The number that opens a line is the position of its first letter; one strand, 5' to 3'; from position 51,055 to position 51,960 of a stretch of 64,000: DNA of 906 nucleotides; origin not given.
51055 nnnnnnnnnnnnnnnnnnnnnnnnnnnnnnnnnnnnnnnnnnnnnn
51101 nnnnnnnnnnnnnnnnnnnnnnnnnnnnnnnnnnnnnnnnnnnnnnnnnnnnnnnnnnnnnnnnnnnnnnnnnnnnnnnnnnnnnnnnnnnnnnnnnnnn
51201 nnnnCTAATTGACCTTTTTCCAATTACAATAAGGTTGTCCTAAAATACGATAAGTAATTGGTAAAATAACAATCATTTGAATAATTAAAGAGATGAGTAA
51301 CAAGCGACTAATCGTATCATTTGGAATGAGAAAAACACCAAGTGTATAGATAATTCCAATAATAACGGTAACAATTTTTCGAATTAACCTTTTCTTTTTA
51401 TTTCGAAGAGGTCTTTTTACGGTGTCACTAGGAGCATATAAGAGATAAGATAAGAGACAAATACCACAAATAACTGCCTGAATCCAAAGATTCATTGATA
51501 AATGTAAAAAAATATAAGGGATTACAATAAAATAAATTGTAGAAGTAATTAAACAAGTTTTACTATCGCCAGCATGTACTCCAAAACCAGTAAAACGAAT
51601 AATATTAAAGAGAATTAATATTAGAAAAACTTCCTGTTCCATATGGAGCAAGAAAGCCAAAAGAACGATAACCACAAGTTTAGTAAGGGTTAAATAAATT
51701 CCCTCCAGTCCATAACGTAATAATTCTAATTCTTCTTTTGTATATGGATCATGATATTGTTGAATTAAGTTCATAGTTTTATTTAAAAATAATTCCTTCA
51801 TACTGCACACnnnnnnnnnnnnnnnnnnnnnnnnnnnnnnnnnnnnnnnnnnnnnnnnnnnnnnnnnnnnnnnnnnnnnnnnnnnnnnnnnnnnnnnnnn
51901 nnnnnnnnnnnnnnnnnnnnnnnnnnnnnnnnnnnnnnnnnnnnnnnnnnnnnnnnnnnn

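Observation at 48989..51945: Complete agr-type peptide quorum-sensing locus with convergent architecture (agrA-agrC facing agrB-agrD)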

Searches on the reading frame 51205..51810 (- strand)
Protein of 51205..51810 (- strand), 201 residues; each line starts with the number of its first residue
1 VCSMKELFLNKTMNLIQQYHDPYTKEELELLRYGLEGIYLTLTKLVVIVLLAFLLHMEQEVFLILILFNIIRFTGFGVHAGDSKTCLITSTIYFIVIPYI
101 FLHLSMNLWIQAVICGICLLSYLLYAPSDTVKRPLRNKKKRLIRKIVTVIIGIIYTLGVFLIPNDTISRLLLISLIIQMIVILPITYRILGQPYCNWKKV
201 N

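Call 3: search_protein_families(library=pfam, proteins=[window:51205-51810:-], max_evalue=1)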
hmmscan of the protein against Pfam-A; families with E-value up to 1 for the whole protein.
window:51205-51810:- (201 aa): 2 families
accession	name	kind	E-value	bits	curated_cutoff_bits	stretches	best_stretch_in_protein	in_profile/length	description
PF04647.20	AgrB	-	1.5e-29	103.1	23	1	11-181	3-184/185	Accessory gene regulator B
PF06979.18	TMEM70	-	0.078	13.4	22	1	113-172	25-85/157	TMEM70/TMEM186/TMEM223 protein family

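Call 4: search_protein_families(library=ncbifam, proteins=[window:51205-51810:-], max_evalue=1)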
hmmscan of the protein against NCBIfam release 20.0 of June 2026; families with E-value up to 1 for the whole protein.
window:51205-51810:- (201 aa): 1 family
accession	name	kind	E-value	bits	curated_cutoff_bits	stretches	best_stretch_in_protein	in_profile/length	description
NF002210.0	PRK01100.1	equivalog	8.1e-33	113.9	282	1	15-199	18-204/210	accessory gene regulator ArgB-like protein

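Call 6: find_encoding_contigs(protein=window:51205-51801:-, flank=6000, max_places=8)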
Protein window:51205-51801:- (198 aa): 7 contigs read that carry it; 7 places shown.
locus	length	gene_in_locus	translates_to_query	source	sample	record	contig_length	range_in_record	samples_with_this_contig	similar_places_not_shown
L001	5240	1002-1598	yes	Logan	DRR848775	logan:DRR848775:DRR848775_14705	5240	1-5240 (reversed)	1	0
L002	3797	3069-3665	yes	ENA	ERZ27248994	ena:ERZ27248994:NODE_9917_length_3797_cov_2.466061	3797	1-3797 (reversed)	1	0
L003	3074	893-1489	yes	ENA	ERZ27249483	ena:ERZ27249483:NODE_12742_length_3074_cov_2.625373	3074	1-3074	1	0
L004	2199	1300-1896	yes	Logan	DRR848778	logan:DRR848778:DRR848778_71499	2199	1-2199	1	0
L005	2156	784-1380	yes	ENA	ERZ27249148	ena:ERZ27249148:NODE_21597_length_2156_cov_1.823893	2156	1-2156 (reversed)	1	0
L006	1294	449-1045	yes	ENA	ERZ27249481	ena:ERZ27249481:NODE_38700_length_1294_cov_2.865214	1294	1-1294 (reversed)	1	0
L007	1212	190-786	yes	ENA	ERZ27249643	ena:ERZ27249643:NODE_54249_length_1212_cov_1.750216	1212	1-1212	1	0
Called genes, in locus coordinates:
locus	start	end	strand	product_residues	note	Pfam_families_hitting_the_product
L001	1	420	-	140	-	?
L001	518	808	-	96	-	PF00313:CSD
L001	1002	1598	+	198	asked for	PF04647:AgrB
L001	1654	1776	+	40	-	-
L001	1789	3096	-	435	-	PF14501:HATPase_c_5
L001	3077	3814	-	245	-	PF00072:Response_reg, PF04397:LytTR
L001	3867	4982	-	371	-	PF00953:Glycos_transf_4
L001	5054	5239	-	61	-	?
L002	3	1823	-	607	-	?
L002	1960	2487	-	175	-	PF02482:Ribosomal_S30AE, PF16321:Ribosom_S30AE_C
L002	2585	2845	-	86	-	PF00313:CSD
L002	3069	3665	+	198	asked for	PF04647:AgrB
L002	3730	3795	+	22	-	?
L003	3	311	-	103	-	?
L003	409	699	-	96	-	PF00313:CSD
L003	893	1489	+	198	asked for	PF04647:AgrB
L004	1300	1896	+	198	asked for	PF04647:AgrB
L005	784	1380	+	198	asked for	PF04647:AgrB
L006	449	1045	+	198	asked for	PF04647:AgrB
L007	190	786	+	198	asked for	PF04647:AgrB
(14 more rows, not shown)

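Call 7: find_homologous_proteins(query=window:51205-51801:-)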
Query window:51205-51801:- (198 aa): 251 proteins with E <= 0.001 among 430 candidates; the best 120 are listed.
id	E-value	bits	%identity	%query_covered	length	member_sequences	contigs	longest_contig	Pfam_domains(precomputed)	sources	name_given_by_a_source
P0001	3.3e-114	398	94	100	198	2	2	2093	PF04647.21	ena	-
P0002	2.2e-111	388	90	100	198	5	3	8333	PF04647.21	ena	-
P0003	1.5e-90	320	71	100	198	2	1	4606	PF04647.21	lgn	-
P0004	8.1e-81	289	66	100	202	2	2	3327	PF04647.21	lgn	-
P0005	8.2e-81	289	66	100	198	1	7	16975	PF04647.21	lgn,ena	-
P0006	3.6e-80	287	69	100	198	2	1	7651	PF04647.21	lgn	-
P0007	4.6e-80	286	67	99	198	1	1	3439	PF04647.21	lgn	-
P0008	6.7e-80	286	66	100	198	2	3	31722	PF04647.21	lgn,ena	-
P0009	1.0e-76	275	65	99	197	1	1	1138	PF04647.21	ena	-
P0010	4.1e-72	260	61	99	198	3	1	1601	PF04647.21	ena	-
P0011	6.1e-63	230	60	98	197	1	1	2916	PF04647.21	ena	-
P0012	8.2e-63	230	60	98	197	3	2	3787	PF04647.21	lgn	-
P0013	1.5e-62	229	59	98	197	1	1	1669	PF04647.21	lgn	-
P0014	5.7e-61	224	56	100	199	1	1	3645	PF04647.21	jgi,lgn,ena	-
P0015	8.0e-61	223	58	100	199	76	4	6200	PF04647.21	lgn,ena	-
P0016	5.6e-59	217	57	100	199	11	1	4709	PF04647.21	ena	-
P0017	9.4e-59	217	56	100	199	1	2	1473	PF04647.21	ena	-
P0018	1.2e-58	216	55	100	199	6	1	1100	PF04647.21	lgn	-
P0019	1.8e-58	216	56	100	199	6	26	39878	PF04647.21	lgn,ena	-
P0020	3.4e-58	215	56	100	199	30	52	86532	PF04647.21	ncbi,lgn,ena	-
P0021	5.9e-58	214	54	100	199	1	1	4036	PF04647.21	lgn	-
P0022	6.2e-58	214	54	100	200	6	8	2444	PF04647.21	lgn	-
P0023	8.2e-58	214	55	100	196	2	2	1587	PF04647.21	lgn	-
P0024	1.1e-57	213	54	99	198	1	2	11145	PF04647.21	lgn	-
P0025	2.5e-57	212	49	100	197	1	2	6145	PF04647.21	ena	-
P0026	2.6e-57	212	53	98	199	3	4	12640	PF04647.21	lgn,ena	-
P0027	3.1e-57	212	55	99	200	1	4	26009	PF04647.21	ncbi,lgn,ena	-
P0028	4.1e-57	211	57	95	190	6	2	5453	PF04647.21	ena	-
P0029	9.4e-57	210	53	99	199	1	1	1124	PF04647.21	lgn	-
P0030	9.8e-57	210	55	100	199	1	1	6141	PF04647.21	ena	-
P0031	1.0e-56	210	53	100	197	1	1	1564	PF04647.21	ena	-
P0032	1.2e-56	210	55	98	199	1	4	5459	PF04647.21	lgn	-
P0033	1.4e-56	210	54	99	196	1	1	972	PF04647.21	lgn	-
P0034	2.1e-56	209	49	100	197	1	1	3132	PF04647.21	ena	-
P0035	2.2e-56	209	51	100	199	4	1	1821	PF04647.21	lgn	-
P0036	2.8e-56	209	51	100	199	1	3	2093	PF04647.21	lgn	-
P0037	3.3e-56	208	52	98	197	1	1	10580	PF04647.21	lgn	-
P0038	3.7e-56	208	54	99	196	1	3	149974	PF04647.21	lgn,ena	-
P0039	3.8e-56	208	56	98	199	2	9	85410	PF04647.21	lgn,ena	-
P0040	4.7e-56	208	56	98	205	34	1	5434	PF04647.21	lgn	-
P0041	5.5e-56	208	56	100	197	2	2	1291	PF04647.21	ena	-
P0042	6.5e-56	207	51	100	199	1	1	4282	PF04647.21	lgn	-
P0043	6.9e-56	207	51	100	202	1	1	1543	PF04647.21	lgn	-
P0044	8.4e-56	207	54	100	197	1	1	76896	PF04647.21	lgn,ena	-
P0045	9.1e-56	207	51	98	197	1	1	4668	PF04647.21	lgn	-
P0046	1.2e-55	206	54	99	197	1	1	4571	PF04647.21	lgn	-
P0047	1.9e-55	206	50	100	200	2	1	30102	PF04647.21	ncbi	-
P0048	1.9e-55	206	54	99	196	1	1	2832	PF04647.21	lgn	-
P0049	2.0e-55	206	56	100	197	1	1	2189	PF04647.21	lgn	-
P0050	2.4e-55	206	53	100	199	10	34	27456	PF04647.21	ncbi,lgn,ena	-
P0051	2.5e-55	205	50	100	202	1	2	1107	PF04647.21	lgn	-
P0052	3.4e-55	205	53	99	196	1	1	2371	PF04647.21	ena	-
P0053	3.5e-55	205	54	99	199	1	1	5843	PF04647.21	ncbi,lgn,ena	-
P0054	4.0e-55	205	49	100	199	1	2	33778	PF04647.21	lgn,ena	-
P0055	4.2e-55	205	56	100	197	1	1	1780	PF04647.21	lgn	-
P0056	5.7e-55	204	55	99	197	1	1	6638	PF04647.21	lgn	-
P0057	7.0e-55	204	56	100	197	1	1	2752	PF04647.21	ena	-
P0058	8.1e-55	204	52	98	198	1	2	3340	PF04647.21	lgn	-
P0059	1.1e-54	203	54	99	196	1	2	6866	PF04647.21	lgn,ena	-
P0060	1.3e-54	203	53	99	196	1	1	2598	PF04647.21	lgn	-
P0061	2.4e-54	202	52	100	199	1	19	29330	PF04647.21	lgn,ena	-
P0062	3.0e-54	202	53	99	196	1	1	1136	PF04647.21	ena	-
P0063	3.2e-54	202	54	98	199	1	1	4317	PF04647.21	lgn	-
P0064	3.3e-54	202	53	99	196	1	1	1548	PF04647.21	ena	-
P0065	6.5e-54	201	54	100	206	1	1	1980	PF04647.21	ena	-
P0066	7.2e-54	201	52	99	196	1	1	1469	PF04647.21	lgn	-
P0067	7.4e-54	201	52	99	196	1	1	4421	PF04647.21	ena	-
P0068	8.6e-54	200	55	100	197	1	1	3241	PF04647.21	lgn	-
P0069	9.5e-54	200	51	98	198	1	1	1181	PF04647.21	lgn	-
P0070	1.3e-53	200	49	99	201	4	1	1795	PF04647.21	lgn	-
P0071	2.6e-53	199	52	99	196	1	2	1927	PF04647.21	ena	-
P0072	3.3e-53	199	53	99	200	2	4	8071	PF04647.21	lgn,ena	-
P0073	3.5e-53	198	51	99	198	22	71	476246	PF04647.21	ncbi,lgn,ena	-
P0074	4.4e-53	198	49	99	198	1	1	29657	PF04647.21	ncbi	-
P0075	4.6e-53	198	52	98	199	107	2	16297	PF04647.21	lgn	-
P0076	4.8e-53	198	54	100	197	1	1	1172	PF04647.21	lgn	-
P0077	4.8e-53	198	51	98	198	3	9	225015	PF04647.21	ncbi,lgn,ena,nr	ncbi:MAG: accessory gene regulator B family protein [Bacilli bacterium]|nr:accessory gene regulator 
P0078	5.3e-53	198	52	100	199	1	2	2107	PF04647.21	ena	-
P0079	5.4e-53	198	49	100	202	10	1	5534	PF04647.21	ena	-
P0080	5.7e-53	198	49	100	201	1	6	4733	PF04647.21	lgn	-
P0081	9.2e-53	197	51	98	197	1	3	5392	PF04647.21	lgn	-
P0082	9.4e-53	197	51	98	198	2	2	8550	PF04647.21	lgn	-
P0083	1.0e-52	197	50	98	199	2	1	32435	PF04647.21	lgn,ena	-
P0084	1.1e-52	197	53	98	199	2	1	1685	PF04647.21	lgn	-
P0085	1.3e-52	197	53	98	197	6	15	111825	PF04647.21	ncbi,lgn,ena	-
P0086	1.3e-52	197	53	99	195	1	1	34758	PF04647.21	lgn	-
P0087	2.3e-52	196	51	99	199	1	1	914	PF04647.21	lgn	-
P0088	2.6e-52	196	54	100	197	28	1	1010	PF04647.21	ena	-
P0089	2.9e-52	195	52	100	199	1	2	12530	PF04647.21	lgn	-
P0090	3.6e-52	195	51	99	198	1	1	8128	PF04647.21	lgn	-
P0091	3.7e-52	195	50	99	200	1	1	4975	PF04647.21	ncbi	-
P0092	4.0e-52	195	51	98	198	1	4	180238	PF04647.21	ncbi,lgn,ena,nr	ncbi:MAG: accessory gene regulator B family protein [Bacilli bacterium]|nr:accessory gene regulator 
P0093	4.3e-52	195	50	98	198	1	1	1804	PF04647.21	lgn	-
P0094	4.7e-52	195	52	99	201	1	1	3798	PF04647.21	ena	-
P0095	6.0e-52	194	49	99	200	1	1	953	PF04647.21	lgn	-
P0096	6.5e-52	194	53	95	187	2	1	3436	PF04647.21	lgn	-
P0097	9.5e-52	194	51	98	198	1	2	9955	PF04647.21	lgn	-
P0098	1.8e-51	193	54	95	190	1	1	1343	PF04647.21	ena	-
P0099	1.8e-51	193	51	100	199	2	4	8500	PF04647.21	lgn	-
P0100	2.1e-51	193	51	99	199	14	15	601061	PF04647.21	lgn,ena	-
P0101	2.2e-51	193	52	99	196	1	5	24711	PF04647.21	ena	-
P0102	2.7e-51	192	51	98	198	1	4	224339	PF04647.21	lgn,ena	-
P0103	2.8e-51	192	49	99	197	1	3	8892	PF04647.21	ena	-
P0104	2.9e-51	192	54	98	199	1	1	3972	PF04647.21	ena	-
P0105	2.9e-51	192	49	99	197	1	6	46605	PF04647.21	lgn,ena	-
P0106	3.0e-51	192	49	100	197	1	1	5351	PF04647.21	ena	-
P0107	3.1e-51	192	52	100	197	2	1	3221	PF04647.21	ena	-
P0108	3.9e-51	192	48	99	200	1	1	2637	PF04647.21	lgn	-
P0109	4.2e-51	192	49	99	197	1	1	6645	PF04647.21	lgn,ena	-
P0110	4.2e-51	192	51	99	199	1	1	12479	PF04647.21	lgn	-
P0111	4.3e-51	192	49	99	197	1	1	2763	PF04647.21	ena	-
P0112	4.5e-51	192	51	100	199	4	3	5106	PF04647.21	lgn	-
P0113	4.6e-51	192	48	100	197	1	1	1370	PF04647.21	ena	-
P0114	4.9e-51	191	48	100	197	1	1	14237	PF04647.21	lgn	-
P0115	5.0e-51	191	50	95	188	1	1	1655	PF04647.21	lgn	-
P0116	5.1e-51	191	51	99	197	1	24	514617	PF04647.21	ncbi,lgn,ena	-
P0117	5.5e-51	191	47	99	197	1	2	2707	PF04647.21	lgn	-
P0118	6.4e-51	191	51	98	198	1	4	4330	PF04647.21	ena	-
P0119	1.1e-50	190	50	99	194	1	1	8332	PF04647.21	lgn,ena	-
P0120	1.1e-50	190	52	98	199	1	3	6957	PF04647.21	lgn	-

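Call 10: find_related_loci(query=A1, collection=genome_contigs, flank=7000)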
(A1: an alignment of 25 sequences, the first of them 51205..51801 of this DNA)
Query A1 (198 aa) in genome_contigs; peptide patterns used: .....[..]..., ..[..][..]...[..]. (x = any residue, [..] = any of these).
214 stretches matched a pattern; 197 encode a relative of the query (tblastn E <= 1e-3); the best 80 are kept; 80 distinct loci.
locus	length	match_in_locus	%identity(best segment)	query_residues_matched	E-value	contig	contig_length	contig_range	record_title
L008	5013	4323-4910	61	1-196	9e-76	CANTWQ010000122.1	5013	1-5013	MAG: uncultured Bacilli bacterium isolate dsm_us_coassembly__bin27 genome assembly, contig: dsm_us_coassembly__k59_32932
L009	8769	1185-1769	62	1-195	4e-72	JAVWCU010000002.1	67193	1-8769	MAG: Bacilli bacterium isolate CGS10Y4-bin68 NODE_276_length_67193_cov_9.033573, whole genome shotgun sequence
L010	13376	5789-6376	51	1-196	7e-65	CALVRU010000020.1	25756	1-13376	MAG: uncultured Bacilli bacterium isolate BRZ_CH__bin90 genome assembly, contig: BRZ_CH__NODE_2715_length_25756_cov_19.4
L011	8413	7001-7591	56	1-198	2e-64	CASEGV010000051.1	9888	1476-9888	uncultured Mycoplasmatota bacterium isolate A2_L3_372372_idba_bin.42 genome assembly, contig: A2_L3_372372_idba_bin.42.f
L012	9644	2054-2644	54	1-198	1e-63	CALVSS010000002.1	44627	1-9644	MAG: uncultured Bacilli bacterium isolate BRZ_IM__bin73 genome assembly, contig: BRZ_IM__NODE_792_length_44627_cov_4.523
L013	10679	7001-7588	52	1-197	2e-63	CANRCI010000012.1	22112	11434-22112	MAG: uncultured Bacilli bacterium isolate Lapin-027__bin79 genome assembly, contig: Lapin-027__NODE_2087_length_22112_co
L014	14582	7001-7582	56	1-195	1e-62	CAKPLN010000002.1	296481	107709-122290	MAG: uncultured Bacilli bacterium isolate REFINED_METABAT215_TOP10_CONTIGS_1500_ASSEMBLY_K77_MERGED__Hadza_MoBio_hadza-A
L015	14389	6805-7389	52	1-196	1e-62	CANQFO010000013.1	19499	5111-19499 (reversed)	MAG: uncultured Bacilli bacterium isolate Lapin-007__bin24 genome assembly, contig: Lapin-007__NODE_958_length_19499_cov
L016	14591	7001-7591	52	1-198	6e-62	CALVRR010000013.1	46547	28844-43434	MAG: uncultured Bacilli bacterium isolate BRZ_NH__bin11 genome assembly, contig: BRZ_NH__NODE_515_length_46547_cov_14.66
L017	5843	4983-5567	54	1-196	7e-62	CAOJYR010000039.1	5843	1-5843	MAG TPA_asm: uncultured Tenericutes bacterium isolate SRR17684645_bin.33_metawrap_v1.3_MAG genome assembly, contig: NODE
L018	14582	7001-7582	52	1-195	4e-61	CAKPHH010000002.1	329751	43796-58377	MAG: uncultured Bacilli bacterium isolate REFINED_METABAT215_TOP10_CONTIGS_1500_ASSEMBLY_K77_MERGED__Hadza_MoBio_hadza-I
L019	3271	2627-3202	50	1-193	2e-60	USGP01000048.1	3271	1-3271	uncultured Tenericutes bacterium isolate UMGS1700 genome assembly, contig: NODE_11220_length_3271_cov_5.013993, whole ge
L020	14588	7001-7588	53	1-197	3e-60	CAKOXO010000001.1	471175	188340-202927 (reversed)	MAG: uncultured Bacilli bacterium isolate REFINED_METABAT215_TOP10_CONTIGS_1500_ASSEMBLY_K77_MERGED__Hadza_MoBio_hadza-E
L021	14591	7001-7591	51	1-198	2e-60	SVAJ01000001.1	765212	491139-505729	MAG: Bacillota bacterium isolate SIG199 NODE_2_length_765212_cov_6.972485, whole genome shotgun sequence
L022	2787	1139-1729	50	1-198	2e-60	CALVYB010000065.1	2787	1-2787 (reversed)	MAG: uncultured Bacilli bacterium isolate BRZ_LS__bin9 genome assembly, contig: BRZ_LS__NODE_24116_length_2787_cov_13.21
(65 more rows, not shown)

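Call 24: search_solved_structures(query=window:51205-51801:-, max_evalue=1, show_alignments=1)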
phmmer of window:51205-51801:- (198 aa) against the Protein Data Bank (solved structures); distinct sequences matched with E-value up to 1: 1.
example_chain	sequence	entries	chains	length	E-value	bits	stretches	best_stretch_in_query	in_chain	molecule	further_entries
8j3v_A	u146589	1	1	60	0.66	13.1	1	97-138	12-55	Programmed cell death 1 ligand 2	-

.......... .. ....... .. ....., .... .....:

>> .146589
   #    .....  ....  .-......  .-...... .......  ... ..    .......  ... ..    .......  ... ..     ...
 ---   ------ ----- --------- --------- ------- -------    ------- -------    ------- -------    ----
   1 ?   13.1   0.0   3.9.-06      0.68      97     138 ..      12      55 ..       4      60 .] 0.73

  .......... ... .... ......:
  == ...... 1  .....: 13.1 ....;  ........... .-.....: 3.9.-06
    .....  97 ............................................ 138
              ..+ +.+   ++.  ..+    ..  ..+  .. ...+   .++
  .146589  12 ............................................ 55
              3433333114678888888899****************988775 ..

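Call 36: find_encoding_contigs(protein=P0002, flank=6000, max_places=4)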
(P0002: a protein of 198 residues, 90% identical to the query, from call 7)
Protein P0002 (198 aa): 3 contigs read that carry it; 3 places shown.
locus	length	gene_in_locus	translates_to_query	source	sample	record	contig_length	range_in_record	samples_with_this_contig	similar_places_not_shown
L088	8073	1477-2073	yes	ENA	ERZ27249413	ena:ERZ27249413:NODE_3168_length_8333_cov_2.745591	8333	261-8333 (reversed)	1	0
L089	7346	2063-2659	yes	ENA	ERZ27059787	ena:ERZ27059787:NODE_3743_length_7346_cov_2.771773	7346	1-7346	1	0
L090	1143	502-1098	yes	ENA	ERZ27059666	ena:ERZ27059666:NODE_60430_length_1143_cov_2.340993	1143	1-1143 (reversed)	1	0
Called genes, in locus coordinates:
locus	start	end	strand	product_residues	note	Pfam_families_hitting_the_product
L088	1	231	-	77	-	?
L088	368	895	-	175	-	PF02482:Ribosomal_S30AE, PF16321:Ribosom_S30AE_C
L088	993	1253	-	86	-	PF00313:CSD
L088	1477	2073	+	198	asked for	PF04647:AgrB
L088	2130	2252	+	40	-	-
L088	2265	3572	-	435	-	PF14501:HATPase_c_5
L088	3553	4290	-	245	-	PF00072:Response_reg, PF04397:LytTR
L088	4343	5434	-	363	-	PF00953:Glycos_transf_4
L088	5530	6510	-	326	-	PF00022:Actin, PF06723:MreB_Mbl, PF00012:HSP70, PF14450:FtsA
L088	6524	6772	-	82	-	PF12116:SpoIIID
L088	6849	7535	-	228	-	PF01551:Peptidase_M23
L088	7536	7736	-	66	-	PF06612:DUF1146 (weak)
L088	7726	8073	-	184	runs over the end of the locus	PF02502:LacAB_rpiB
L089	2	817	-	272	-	?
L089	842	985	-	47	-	-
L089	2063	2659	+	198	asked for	PF04647:AgrB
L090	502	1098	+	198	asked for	PF04647:AgrB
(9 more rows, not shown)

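Call 37: find_encoding_contigs(protein=P0003, flank=6000, max_places=3)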
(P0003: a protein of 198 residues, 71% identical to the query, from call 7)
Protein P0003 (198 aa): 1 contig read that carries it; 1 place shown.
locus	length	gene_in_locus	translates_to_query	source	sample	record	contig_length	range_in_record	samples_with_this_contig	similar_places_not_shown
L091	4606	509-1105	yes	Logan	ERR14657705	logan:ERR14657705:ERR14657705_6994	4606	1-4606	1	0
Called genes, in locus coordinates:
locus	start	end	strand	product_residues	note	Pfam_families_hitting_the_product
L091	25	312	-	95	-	PF00313:CSD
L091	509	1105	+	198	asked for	PF04647:AgrB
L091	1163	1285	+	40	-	-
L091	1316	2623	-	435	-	PF14501:HATPase_c_5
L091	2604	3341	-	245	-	PF04397:LytTR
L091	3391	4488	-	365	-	PF00953:Glycos_transf_4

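Call 41: find_encoding_contigs(protein=P0001, flank=6000, max_places=4)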
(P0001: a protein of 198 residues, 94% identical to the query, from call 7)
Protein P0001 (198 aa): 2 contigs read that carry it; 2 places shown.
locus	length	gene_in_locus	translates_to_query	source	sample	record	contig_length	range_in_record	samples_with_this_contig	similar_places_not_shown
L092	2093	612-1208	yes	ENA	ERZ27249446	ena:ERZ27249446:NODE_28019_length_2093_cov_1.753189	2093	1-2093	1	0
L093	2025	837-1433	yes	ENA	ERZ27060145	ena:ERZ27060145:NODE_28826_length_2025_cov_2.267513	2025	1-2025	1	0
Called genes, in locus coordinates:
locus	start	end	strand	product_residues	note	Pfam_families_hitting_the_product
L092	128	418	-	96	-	PF00313:CSD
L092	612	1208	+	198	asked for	PF04647:AgrB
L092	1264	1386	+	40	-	-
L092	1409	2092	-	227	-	?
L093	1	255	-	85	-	?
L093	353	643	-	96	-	PF00313:CSD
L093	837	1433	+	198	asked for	PF04647:AgrB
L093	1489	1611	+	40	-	-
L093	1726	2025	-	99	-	?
